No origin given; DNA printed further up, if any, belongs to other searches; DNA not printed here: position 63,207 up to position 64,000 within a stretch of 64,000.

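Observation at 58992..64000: Lower-GC block at the window end carrying a split sigma / TPR / small peptide / giant membrane-anchored beta-sandwich-repeat module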

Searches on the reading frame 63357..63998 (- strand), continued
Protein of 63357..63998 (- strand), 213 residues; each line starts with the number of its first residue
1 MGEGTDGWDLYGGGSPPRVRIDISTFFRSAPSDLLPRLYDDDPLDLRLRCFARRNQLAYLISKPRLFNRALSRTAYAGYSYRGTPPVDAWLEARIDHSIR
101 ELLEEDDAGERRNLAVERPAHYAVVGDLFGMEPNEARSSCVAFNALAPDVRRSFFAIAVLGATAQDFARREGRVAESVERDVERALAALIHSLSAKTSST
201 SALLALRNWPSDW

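Call 59: find_encoding_contigs(protein=P0019, flank=9000, max_places=2)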
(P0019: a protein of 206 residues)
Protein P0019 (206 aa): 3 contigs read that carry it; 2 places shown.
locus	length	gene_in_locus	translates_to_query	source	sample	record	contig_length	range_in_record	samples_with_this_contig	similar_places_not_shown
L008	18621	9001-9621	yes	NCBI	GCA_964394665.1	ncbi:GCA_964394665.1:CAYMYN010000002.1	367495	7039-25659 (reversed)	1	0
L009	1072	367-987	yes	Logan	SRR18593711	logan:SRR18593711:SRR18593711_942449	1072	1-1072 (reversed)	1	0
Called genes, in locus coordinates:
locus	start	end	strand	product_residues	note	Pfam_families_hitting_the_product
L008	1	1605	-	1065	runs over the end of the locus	-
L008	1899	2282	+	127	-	-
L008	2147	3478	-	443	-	PF00144:Beta-lactamase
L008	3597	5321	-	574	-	PF01839:FG-GAP (faint), PF13517:FG-GAP_3 (weak), PF14312:FG-GAP_2 (faint), PF13517:FG-GAP_3 (weak)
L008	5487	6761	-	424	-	-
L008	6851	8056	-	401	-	PF00682:HMGL-like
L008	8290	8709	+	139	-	PF01894:YjbQ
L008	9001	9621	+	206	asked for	-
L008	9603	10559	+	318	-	-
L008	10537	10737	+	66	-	-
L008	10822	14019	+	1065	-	PF02369:Big_1 (faint), PF10670:DUF4198 (faint), PF11974:bMG3 (faint), PF13620:CarboxypepD_reg, PF13715:CarbopepD_reg_2 (faint), PF20598:DUF6795 (faint), PF24025:Ig_DR_A0283-like (faint), PF13620:CarboxypepD_reg (weak), +2 more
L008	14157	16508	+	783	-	PF03600:CitMHS, PF00939:Na_sulph_symp (weak), PF02080:TrkA_C, PF00939:Na_sulph_symp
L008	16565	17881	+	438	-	PF00696:AA_kinase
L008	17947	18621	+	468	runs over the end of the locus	PF03448:MgtE_N, PF00571:CBS (weak), PF01769:MgtE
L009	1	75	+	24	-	?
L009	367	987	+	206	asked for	-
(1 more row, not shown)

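Call 60: find_encoding_contigs(protein=P0014, flank=9000, max_places=2)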
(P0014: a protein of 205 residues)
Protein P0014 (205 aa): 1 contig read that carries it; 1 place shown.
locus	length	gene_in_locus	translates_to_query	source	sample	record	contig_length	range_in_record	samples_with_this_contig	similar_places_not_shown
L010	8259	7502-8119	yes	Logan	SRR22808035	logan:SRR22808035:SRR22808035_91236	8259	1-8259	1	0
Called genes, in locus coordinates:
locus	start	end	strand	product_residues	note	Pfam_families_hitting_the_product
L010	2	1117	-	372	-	?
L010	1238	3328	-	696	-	PF07676:PD40 (faint), PF26550:Tricorn_2nd (faint), PF26549:Tricorn_N (weak), PF02129:Peptidase_S15 (faint), PF00326:Peptidase_S9, PF00561:Abhydrolase_1 (faint)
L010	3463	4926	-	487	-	PF13229:Beta_helix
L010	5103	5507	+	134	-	PF18927:CrtO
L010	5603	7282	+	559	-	PF01979:Amidohydro_1, PF07969:Amidohydro_3 (faint)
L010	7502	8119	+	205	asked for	-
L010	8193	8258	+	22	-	?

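Call 80: list_cluster_members(proteins=[P0026, P0028, P0030, P0033, P0035, P0039, P0045, P0108, P0135, P0150])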
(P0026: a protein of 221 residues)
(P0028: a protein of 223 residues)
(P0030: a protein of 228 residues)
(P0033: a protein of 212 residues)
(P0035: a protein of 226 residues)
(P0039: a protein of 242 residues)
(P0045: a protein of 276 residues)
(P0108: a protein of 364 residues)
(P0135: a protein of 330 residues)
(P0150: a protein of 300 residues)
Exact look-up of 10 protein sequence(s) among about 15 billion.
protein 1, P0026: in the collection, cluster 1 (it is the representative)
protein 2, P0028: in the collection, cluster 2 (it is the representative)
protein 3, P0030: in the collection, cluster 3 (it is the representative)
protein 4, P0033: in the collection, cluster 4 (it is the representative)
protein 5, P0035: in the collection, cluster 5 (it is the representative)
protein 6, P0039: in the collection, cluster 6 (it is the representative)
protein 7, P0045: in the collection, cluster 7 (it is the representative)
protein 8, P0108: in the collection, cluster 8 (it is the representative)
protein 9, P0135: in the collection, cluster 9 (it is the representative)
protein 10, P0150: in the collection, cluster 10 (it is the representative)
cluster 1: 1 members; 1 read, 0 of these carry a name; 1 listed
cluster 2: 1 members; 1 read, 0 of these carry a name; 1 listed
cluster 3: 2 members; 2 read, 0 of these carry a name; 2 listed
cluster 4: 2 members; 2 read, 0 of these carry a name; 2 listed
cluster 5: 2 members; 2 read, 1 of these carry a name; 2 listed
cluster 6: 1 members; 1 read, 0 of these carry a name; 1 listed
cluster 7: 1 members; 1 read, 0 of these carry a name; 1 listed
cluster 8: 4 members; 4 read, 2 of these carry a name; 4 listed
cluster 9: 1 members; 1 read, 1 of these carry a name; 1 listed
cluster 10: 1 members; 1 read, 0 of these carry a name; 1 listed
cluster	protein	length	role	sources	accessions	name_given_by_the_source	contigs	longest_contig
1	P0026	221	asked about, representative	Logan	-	-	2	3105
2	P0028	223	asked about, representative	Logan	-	-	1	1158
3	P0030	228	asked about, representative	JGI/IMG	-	-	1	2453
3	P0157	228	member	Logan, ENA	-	-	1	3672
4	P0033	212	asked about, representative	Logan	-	-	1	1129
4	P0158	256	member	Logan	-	-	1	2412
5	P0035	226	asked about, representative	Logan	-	-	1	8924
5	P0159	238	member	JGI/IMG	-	hypothetical protein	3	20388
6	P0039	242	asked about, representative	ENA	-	-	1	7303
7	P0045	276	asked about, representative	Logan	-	-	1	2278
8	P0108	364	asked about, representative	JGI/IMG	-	DNA-directed RNA polymerase specialized sigma24 family protein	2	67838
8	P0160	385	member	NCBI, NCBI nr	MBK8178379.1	MAG: hypothetical protein IPK67_05680 [Planctomycetes bacterium] | hypothetical protein [Planctomycetota bacterium]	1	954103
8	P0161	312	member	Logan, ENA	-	-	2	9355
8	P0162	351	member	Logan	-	-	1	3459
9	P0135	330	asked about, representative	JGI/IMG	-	hypothetical protein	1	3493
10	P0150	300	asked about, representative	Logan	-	-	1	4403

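Call 81: find_encoding_contigs(protein=P0108, flank=9000, max_places=2)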
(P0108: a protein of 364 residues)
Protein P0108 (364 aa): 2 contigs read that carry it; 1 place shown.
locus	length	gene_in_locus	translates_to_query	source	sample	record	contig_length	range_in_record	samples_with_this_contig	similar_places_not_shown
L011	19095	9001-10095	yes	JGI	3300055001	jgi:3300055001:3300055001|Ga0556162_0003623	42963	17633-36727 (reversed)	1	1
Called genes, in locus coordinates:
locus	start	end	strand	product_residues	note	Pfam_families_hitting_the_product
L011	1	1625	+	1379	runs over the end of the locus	PF04357:TamB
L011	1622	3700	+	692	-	PF07244:POTRA (weak), PF01103:Omp85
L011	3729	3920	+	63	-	-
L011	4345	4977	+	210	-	-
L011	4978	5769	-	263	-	PF00106:adh_short, PF13561:adh_short_C2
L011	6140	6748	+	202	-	-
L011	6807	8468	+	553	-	PF01145:Band_7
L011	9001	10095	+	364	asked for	-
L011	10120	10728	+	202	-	-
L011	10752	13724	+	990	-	PF25601:AAA_lid_14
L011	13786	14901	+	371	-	PF02547:Queuosine_synth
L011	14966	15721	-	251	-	PF02581:TMP-TENI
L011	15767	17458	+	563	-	PF01839:FG-GAP (faint), PF13517:FG-GAP_3, PF07593:UnbV_ASPIC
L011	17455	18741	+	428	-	PF00515:TPR_1 (faint), PF13414:TPR_11 (faint), PF13428:TPR_14 (faint), PF13174:TPR_6 (faint), PF12895:ANAPC3 (weak), PF07719:TPR_2 (weak), PF13432:TPR_16 (weak), PF14559:TPR_19, +5 more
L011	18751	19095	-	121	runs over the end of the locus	PF12840:HTH_20 (weak), PF01022:HTH_5, PF12802:MarR_2 (weak)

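Call 82: find_encoding_contigs(protein=P0035, flank=9000, max_places=2)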
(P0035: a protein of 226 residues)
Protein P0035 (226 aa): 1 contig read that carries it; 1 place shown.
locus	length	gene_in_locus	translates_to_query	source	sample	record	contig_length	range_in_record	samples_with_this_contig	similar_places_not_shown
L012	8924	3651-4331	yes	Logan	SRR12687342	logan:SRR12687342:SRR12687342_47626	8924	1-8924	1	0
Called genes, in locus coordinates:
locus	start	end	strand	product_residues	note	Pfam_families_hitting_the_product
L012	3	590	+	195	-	?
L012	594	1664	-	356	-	PF13517:FG-GAP_3 (weak), PF07593:UnbV_ASPIC, PF00578:AhpC-TSA, PF08534:Redoxin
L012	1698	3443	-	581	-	PF13517:FG-GAP_3, PF01839:FG-GAP (faint), PF13517:FG-GAP_3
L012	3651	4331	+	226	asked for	-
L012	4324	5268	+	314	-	-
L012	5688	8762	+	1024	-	PF02369:Big_1 (faint), PF24025:Ig_DR_A0283-like (faint), PF13715:CarbopepD_reg_2 (faint), PF17802:SpaA (faint), PF13620:CarboxypepD_reg (weak)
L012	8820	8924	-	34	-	?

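Call 87: search_protein_families(library=ncbifam, alignment_id=A6, max_evalue=0.01)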
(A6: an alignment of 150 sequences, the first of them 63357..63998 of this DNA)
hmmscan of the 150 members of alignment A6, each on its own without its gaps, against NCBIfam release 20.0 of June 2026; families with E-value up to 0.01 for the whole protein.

A. member 1, window:63357-63998:- (213 aa): 0 families

B. families by the number of members that match (of 150 scanned): 19 families
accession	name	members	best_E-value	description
TIGR02937.1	sigma70-ECF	17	1.9e-05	sigma-70 family RNA polymerase sigma factor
NF007225.0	PRK09643.1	7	1e-05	RNA polymerase sigma factor SigM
NF009188.0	PRK12536.1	6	4.9e-07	RNA polymerase sigma factor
NF009164.0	PRK12511.1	5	5.2e-05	RNA polymerase sigma factor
NF009165.0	PRK12512.1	2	0.00012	RNA polymerase sigma factor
NF008888.0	PRK11922.1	2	0.00013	RNA polymerase sigma factor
NF009191.0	PRK12539.1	1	2.7e-07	sigma-70 family RNA polymerase sigma factor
TIGR02985.1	Sig70_bacteroi1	1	0.00063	RNA polymerase sigma-70 factor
NF005448.0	PRK07037.1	1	0.0011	RNA polymerase factor sigma-70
NF008895.0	PRK11924.3-2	1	0.0011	RNA polymerase sigma factor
NF007228.0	PRK09646.1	1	0.0035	ECF RNA polymerase sigma factor SigK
TIGR02959.1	SigZ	1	0.004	RNA polymerase sigma factor SigZ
NF009175.0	PRK12523.1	1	0.0051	RNA polymerase sigma factor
NF008890.0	PRK11924.1-3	1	0.0051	RNA polymerase sigma factor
NF009179.0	PRK12527.1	1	0.0052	RNA polymerase sigma factor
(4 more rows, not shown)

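Call 92: search_protein_families(library=pfam, proteins=[L002:3887-6502:+, L007:10783-13920:+, L008:10822-14019:+, L012:5514-8762:+], max_evalue=0.001)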
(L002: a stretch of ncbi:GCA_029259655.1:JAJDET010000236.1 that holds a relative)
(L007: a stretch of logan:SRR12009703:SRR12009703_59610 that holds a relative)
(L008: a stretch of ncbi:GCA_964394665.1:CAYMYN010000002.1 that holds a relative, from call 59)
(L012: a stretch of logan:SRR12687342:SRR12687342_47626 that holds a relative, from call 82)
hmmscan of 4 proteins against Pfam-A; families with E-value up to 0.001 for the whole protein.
L002:3887-6502:+ (871 aa): 1 family
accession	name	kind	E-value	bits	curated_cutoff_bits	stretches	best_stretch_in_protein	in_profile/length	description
PF13620.12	CarboxypepD_reg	-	9.5e-23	80.8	32.3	1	354-434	1-76/82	Carboxypeptidase regulatory-like domain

L007:10783-13920:+ (1045 aa): 4 families
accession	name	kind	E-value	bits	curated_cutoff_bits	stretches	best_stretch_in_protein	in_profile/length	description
PF13620.12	CarboxypepD_reg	-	4.8e-36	123.4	32.3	3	525-596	2-70/82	Carboxypeptidase regulatory-like domain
PF02369.22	Big_1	-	5e-10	39.8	34.9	0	789-829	22-64/93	Bacterial Ig-like domain (group 1)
PF13715.12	CarbopepD_reg_2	-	1.6e-07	31.7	32.2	1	525-595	1-62/88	CarboxypepD_reg-like domain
PF10670.15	DUF4198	-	4.2e-05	24.2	34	0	753-811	116-171/209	Domain of unknown function (DUF4198)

L008:10822-14019:+ (1065 aa): 9 families
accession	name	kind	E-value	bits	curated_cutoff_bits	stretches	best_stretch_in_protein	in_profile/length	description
PF13620.12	CarboxypepD_reg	-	9.3e-50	167.3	32.3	3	87-180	3-81/82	Carboxypeptidase regulatory-like domain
PF10670.15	DUF4198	-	4.2e-12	47.1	34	0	380-425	156-204/209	Domain of unknown function (DUF4198)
PF20598.4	DUF6795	-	1.4e-08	35.3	27.4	0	553-594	7-46/103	Domain of unknown function (DUF6795)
PF11974.14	bMG3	-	1.5e-08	35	34.9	0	898-932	26-59/103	Bacterial alpha-2-macroglobulin MG3 domain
PF02369.22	Big_1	-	2e-08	34.6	34.9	0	374-414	23-64/93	Bacterial Ig-like domain (group 1)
PF17210.9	SdrD_B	-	4.1e-08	33.8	29.7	0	895-944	19-67/112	SdrD B-like domain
PF13715.12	CarbopepD_reg_2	-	4.3e-08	33.5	32.2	0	129-186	25-83/88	CarboxypepD_reg-like domain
PF24025.1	Ig_DR_A0283-like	-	5.3e-07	30.3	27.1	0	895-947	17-68/102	DR_A0283-like, Ig-like domain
PF17802.7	SpaA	-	1.2e-06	29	23.1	0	377-425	8-57/91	Prealbumin-like fold domain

L012:5514-8762:+ (1082 aa): 6 families
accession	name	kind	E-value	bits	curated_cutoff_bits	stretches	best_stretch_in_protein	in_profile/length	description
PF13620.12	CarboxypepD_reg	-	2e-37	127.8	32.3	2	822-894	4-74/82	Carboxypeptidase regulatory-like domain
PF02369.22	Big_1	-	7.3e-07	29.7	34.9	0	88-113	18-43/93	Bacterial Ig-like domain (group 1)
PF13715.12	CarbopepD_reg_2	-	1.4e-06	28.6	32.2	0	508-552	33-76/88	CarboxypepD_reg-like domain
PF24025.1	Ig_DR_A0283-like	-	2e-06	28.5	27.1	1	821-877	10-65/102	DR_A0283-like, Ig-like domain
PF17802.7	SpaA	-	2.7e-06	27.9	23.1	0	851-872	35-56/91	Prealbumin-like fold domain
PF17210.9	SdrD_B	-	0.00063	20.3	29.7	0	826-877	18-67/112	SdrD B-like domain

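Call 103: search_protein_families(library=pfam, proteins=[L001:2317-3564:+, L001:2-2206:+], max_evalue=0.001)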
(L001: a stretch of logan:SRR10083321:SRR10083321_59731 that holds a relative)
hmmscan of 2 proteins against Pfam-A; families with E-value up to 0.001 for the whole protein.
L001:2317-3564:+ (415 aa): 3 families
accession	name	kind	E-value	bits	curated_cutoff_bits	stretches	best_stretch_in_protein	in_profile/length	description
PF14716.13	HHH_8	-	1.6e-15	57.7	30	1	10-57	3-50/73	Helix-hairpin-helix domain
PF14520.12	HHH_5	-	6.2e-11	43.1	27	1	134-186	1-51/57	Helix-hairpin-helix domain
PF00633.29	HHH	-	0.00017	21.7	24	0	135-152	11-28/30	Helix-hairpin-helix motif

L001:2-2206:+ (734 aa): 16 families
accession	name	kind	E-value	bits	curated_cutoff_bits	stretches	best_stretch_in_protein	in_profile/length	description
PF00515.34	TPR_1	-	4.3e-19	67.9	27.8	0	462-494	2-34/34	Tetratricopeptide repeat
PF07719.23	TPR_2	-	9.6e-19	66.3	27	0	642-671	5-34/34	Tetratricopeptide repeat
PF13414.12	TPR_11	-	8.2e-14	51.5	26.8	0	541-559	3-21/42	TPR repeat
PF13181.12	TPR_8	-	1.6e-13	50.1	25.7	0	463-494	3-34/34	Tetratricopeptide repeat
PF13424.12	TPR_12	-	2.4e-11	44.1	30.1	0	616-669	21-76/77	Tetratricopeptide repeat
PF14559.12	TPR_19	-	6e-11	43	25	0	443-494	7-58/68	Tetratricopeptide repeat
PF13428.12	TPR_14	-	1.6e-10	41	23.5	1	390-429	5-44/44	Tetratricopeptide repeat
PF23914.1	TPR_CcmH_CycH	-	4e-10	40.2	42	1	396-491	60-151/158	Cytochrome c-type biogenesis protein H TPR domain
PF13431.12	TPR_17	-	9.9e-09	35.2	24.4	0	449-477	1-29/34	Tetratricopeptide repeat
PF00069.31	Pkinase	-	3.4e-08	33.6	31.7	1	2-97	158-258/263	Protein kinase domain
PF13176.12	TPR_7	-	9.4e-07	28.9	27.9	0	388-418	1-33/36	Tetratricopeptide repeat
PF07714.23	PK_Tyr_Ser-Thr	-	7.4e-06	25.9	23.1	1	6-95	169-253/258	Protein tyrosine and serine/threonine kinase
PF13371.12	TPR_9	-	1.2e-05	25.7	35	0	540-602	3-65/73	Tetratricopeptide repeat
PF13174.12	TPR_6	-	1.8e-05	25.5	26.3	0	391-418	5-32/33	Tetratricopeptide repeat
PF24575.1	TPR_Slam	-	0.00014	22.6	35.2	0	538-576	53-91/104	Surface lipoprotein assembly modifier, N-terminal TPR repeats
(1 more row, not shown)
